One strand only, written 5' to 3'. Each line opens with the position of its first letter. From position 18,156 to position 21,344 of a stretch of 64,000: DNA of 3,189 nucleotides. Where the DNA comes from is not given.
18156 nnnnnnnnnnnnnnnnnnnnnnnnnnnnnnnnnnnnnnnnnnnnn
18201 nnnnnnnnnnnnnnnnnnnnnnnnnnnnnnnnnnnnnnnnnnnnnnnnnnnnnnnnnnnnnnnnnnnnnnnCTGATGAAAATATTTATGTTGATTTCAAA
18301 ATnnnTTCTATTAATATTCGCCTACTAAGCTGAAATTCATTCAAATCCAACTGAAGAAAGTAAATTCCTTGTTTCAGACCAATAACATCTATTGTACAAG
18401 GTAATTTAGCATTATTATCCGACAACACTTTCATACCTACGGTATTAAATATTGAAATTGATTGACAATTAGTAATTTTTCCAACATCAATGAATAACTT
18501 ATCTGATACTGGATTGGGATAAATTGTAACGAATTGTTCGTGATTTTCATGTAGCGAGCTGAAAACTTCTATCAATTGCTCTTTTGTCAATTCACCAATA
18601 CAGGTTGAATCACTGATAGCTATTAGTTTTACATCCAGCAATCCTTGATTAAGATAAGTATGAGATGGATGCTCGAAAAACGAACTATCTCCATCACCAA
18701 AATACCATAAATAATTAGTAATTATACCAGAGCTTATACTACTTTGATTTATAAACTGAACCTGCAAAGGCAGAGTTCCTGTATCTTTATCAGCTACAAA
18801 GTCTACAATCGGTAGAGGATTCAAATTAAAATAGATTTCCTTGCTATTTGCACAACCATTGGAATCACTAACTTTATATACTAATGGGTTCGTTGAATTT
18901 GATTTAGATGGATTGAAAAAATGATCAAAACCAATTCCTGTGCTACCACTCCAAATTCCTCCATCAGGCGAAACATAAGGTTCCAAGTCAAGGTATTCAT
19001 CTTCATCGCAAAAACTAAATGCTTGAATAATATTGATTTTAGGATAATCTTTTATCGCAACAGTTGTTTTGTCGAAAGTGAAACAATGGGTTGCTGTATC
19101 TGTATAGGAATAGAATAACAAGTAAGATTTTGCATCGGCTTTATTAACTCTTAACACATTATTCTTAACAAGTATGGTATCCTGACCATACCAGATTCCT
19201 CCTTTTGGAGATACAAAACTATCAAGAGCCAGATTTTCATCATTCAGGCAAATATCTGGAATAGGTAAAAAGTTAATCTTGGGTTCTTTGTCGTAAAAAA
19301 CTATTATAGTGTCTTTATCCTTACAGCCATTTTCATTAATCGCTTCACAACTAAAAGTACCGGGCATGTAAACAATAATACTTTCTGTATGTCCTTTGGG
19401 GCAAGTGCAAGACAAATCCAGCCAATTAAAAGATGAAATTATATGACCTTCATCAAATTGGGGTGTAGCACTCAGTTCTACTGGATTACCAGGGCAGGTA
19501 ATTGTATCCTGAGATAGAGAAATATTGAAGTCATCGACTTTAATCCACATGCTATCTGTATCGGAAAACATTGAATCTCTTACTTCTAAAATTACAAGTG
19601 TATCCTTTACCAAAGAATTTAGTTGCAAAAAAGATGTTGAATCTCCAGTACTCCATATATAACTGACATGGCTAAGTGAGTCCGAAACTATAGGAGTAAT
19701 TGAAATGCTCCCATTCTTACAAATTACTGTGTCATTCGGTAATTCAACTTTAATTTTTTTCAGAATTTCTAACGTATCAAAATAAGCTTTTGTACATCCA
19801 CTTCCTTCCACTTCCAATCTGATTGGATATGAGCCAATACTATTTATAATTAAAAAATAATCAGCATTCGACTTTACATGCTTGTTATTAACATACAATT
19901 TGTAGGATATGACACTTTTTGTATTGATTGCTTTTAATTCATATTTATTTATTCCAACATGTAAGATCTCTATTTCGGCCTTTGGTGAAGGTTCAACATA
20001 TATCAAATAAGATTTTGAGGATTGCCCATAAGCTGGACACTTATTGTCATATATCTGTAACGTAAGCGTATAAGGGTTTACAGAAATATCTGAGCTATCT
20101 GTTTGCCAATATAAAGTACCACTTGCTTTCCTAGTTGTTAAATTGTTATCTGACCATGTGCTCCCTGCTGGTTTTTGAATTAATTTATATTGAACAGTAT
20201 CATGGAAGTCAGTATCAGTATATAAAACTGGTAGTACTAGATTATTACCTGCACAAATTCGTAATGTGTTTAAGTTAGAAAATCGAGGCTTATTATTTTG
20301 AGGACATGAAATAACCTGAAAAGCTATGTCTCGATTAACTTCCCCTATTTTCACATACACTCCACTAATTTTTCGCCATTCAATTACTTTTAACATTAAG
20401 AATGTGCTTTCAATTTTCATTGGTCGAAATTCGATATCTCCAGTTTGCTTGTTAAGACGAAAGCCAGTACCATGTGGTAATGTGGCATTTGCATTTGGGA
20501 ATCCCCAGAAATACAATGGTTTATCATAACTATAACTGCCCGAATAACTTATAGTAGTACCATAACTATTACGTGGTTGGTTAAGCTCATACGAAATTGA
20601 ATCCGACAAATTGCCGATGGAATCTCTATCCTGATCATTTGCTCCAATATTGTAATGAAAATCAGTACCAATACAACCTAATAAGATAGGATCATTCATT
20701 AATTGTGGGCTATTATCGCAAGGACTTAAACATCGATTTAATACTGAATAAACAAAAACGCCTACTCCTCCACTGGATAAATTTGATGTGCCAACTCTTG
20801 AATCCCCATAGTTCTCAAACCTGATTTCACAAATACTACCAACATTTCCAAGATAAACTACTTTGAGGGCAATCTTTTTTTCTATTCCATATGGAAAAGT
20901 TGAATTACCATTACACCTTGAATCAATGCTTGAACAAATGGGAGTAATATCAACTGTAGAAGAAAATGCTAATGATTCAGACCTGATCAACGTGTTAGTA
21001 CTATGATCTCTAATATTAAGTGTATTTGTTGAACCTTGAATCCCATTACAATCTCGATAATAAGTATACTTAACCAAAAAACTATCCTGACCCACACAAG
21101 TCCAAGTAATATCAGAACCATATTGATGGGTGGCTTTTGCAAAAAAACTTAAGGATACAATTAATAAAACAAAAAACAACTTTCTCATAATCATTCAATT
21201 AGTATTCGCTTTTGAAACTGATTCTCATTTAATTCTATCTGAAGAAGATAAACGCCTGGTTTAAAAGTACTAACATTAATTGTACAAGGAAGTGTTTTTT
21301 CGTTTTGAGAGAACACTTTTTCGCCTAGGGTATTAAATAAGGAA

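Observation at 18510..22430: ~1 kb near-identical segment shared by paralogs B and C (mosaic genes: divergent 5' halves, homogenised PKD-containing 3' region, diverged extreme 3' CTD)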

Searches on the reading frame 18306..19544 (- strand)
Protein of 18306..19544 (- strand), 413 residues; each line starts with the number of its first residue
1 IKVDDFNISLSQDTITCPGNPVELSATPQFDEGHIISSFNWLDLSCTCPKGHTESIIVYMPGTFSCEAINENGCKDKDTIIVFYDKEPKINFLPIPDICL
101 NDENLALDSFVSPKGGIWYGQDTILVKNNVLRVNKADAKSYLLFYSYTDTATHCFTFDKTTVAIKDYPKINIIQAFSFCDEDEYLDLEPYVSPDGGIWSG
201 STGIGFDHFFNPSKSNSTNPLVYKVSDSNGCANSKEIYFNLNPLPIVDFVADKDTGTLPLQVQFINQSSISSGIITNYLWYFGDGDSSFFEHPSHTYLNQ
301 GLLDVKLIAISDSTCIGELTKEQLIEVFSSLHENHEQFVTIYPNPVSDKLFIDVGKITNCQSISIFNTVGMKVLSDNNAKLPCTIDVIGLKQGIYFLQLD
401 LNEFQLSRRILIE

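Call 21: find_related_loci(query=window:18306-19544:-, collection=metagenome_contigs, flank=6000)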
Query window:18306-19544:- (413 aa) in metagenome_contigs; peptide patterns used: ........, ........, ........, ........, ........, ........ (x = any residue, [..] = any of these).
112 stretches matched a pattern; 5 encode a relative of the query (tblastn E <= 1e-3); 5 distinct loci.
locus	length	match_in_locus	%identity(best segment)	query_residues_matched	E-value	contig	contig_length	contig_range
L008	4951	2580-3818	77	1-413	0e+0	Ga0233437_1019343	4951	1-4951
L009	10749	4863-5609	22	162-413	2e-8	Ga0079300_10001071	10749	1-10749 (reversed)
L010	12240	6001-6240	29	329-411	9e-8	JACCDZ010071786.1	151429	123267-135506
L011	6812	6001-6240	29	329-411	9e-8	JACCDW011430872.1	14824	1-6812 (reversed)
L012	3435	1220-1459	28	329-411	4e-7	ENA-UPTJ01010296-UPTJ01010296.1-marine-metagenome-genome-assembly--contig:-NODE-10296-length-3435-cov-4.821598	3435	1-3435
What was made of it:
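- Tried and rejected: The metagenome_contigs scan with the B tail (call 21) returned only one close locus, L008.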

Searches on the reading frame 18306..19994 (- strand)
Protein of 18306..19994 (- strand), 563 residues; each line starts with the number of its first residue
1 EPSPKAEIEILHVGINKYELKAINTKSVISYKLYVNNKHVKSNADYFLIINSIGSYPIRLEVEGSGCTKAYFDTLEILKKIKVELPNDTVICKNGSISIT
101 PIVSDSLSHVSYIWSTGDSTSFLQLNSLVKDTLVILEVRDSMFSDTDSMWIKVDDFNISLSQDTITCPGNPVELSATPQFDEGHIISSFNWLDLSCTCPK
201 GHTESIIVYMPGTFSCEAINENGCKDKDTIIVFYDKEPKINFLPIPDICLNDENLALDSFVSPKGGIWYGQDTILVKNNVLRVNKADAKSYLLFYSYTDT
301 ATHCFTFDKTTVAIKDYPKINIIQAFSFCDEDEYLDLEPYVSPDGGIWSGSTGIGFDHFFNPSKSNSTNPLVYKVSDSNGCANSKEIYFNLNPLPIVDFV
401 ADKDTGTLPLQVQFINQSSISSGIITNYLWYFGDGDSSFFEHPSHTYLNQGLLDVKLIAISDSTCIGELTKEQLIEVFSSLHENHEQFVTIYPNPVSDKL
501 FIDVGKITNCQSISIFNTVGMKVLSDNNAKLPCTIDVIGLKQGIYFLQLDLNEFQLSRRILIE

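Call 60: predict_structure(alignment_id=A3)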
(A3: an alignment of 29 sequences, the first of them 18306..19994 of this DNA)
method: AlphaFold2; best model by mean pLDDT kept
length: 563 residues; sequences in the alignment: 29
mean_pLDDT: 89.6   pTM: 0.45
mean pLDDT of the five models: 89.6, 89.5, 89.4, 89.0, 87.3
residues with pLDDT >= 90: 352; 70-90: 195; 50-70: 11; < 50: 5
segments of 3 or more residues with pLDDT < 50: 482-486
pLDDT, mean of each block of 10 residues (from residue 1): 83 89 88 91 89 91 89 91 94 94 92 93 92 95 93 94 89 94 91 94 94 95 94 91 90 90 92 88 90 93 92 90 91 91 88 85 89 89 91 94 87 95 92 94 92 94 93 84 56 79 76 89 84 85 90 83 85
secondary structure, 60 per line:
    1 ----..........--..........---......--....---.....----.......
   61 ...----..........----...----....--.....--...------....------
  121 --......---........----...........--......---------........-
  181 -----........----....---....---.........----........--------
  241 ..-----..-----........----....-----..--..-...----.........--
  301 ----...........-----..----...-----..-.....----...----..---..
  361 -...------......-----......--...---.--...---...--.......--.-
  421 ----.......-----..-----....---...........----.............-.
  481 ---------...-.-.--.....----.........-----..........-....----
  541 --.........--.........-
elements in order: E5-14 E17-26 E30-35 E38-41 E45-49 E54-63 E68-77 E82-84 E89-92 E95-99 E102-104 E111-114 E123-128 E132-139 E144-154 E157-162 E172-179 E186-193 E198-201 E205-208 E212-220 E225-232 H257-260 E267-270 E290-298 E305-315 E327-329 E347-349 E371-376 E382-387 E390-392 E399-401 E405-407 E410-416 E425-431 E444-447 E451-461 E466-478 E490-492 E499-503 E508-516 E522-531 E533-536 E543-551 E554-562
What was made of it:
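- On T9SS type A cargo (Por_Secre_tail / TIGR04183 proteins): The AF2 model shows a separate beta-sandwich after a low-confidence linker (call 60).
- The AF2 model (pLDDT 89.6) places domain borders at B aa ~554/555 and ~878, matching the block edges at aa 551 and ~876 (call 60). The junction is at a domain border (call 60), as expected for viable domain shuffling.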

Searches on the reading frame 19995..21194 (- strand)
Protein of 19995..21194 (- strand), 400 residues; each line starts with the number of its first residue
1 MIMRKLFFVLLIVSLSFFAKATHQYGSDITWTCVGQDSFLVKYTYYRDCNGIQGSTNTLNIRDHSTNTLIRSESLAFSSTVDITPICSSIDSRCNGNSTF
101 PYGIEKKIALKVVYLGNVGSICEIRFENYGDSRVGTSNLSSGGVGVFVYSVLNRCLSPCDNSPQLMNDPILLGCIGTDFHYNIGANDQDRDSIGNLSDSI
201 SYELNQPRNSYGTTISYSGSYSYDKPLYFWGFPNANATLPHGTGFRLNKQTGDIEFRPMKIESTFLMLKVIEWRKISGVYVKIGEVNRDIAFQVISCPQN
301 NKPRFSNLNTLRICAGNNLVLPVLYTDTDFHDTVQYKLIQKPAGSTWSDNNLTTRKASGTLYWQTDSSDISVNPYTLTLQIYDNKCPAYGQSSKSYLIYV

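Call 54: predict_structure(alignment_id=A2)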
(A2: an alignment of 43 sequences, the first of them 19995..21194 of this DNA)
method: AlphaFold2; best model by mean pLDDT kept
length: 400 residues; sequences in the alignment: 43
mean_pLDDT: 89.2   pTM: 0.86
mean pLDDT of the five models: 89.2, 88.8, 88.6, 86.5, 86.0
residues with pLDDT >= 90: 254; 70-90: 122; 50-70: 24; < 50: 0
segments of 3 or more residues with pLDDT < 50: none
pLDDT, mean of each block of 10 residues (from residue 1): 74 65 88 96 94 84 97 94 90 85 94 94 95 85 86 92 95 90 91 84 95 92 88 62 79 92 95 94 96 89 86 95 89 91 94 89 94 92 88 93
secondary structure, 60 per line:
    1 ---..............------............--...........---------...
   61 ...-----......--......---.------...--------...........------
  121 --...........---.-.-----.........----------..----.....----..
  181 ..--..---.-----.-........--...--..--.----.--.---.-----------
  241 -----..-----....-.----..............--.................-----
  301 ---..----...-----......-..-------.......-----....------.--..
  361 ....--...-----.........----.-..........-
elements in order: H4-17 E24-35 E38-48 E58-63 E69-74 E77-82 E104-114 E123-133 E145-153 E170-174 E179-182 E198-205 E208-210 E253-256 E263-276 E279-295 E310-312 E318-323 E334-340 E346-349 E359-364 E375-383 E390-399

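Call 57: fold_search(model_id=the predicted structure, library=pdb)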
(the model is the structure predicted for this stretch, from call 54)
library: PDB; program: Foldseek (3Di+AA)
matches with E <= 10: 1302; with E <= 0.001: 80
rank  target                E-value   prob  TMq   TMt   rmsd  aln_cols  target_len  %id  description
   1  6vfw_D                3.0e-06  1.00  0.20  0.19  34.5       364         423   13  Crystal structure of human delta protocadherin 10 EC1-EC4 (released 2020-03-11)
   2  5iu9_A                3.6e-06  1.00  0.21  0.20  34.6       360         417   13  Crystal Structure of Zebrafish Protocadherin-19 EC1-4 (released 2016-11-02)
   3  6vg4_A                4.9e-06  1.00  0.21  0.14  34.6       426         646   11  Human protocadherin 10 ectodomain (released 2020-03-11)
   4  5erp_B                6.0e-06  0.99  0.19  0.18  34.3       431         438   12  Crystal structure of human Desmocollin-2 ectodomain fragment EC2-5 (released 2016-06-15)
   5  6vfq_A                7.7e-06  0.99  0.19  0.18  36.7       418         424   14  Crystal structure of monomeric human protocadherin 10 EC1-EC4 (released 2020-03-11)
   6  3jxa_B                9.4e-06  0.98  0.17  0.17  25.2       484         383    7  Immunoglobulin domains 1-4 of mouse CNTN4 (released 2009-12-22)
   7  4zpo_A                1.2e-05  1.00  0.18  0.22  30.3       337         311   12  Crystal Structure of Protocadherin Gamma C5 EC1-3 (released 2015-10-28)
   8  5uv6_B                1.3e-05  1.00  0.17  0.24  28.5       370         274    8  Crystal structure of human Opioid Binding Protein/Cell Adhesion Molecule Like (OPCML) (released 2018-03-21)
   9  5vt8_C                1.3e-05  1.00  0.19  0.33  25.1       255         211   16  Crystal Structure of Mouse Cadherin-23 EC24-25 (released 2018-05-23)
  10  5vt8_B                1.3e-05  1.00  0.19  0.34  23.9       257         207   15  Crystal Structure of Mouse Cadherin-23 EC24-25 (released 2018-05-23)
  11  3wo3_F                1.3e-05  0.99  0.17  0.22  25.0       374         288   11  Crystal structure of IL-18 in complex with IL-18 receptor alpha (released 2014-12-17)
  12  5vt8_A                1.4e-05  1.00  0.20  0.35  24.6       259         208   15  Crystal Structure of Mouse Cadherin-23 EC24-25 (released 2018-05-23)
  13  6vfu_A                1.5e-05  1.00  0.18  0.17  33.2       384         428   13  Crystal structure of human protocadherin 19 EC1-EC4 (released 2020-03-11)
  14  5e5u_B                1.6e-05  1.00  0.18  0.28  12.0       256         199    9  Crystal structure of the complex between Carbonic anhydrase-like domain of PTPRG and Immunoglobulin domains 2-3 of CNT (released 2016-08-31)
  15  6eg1_C                2.0e-05  1.00  0.22  0.35  15.1       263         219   11  Crystal structure of Dpr2 Ig1-Ig2 in complex with DIP-Theta Ig1-Ig3 (released 2018-11-28)
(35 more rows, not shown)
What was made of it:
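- Closest known: Large Ig/PKD-rich T9SS adhesins of gliding Bacteroidota. Same: The N-module is an all-beta multi-domain rod (calls 54, 57, 60).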
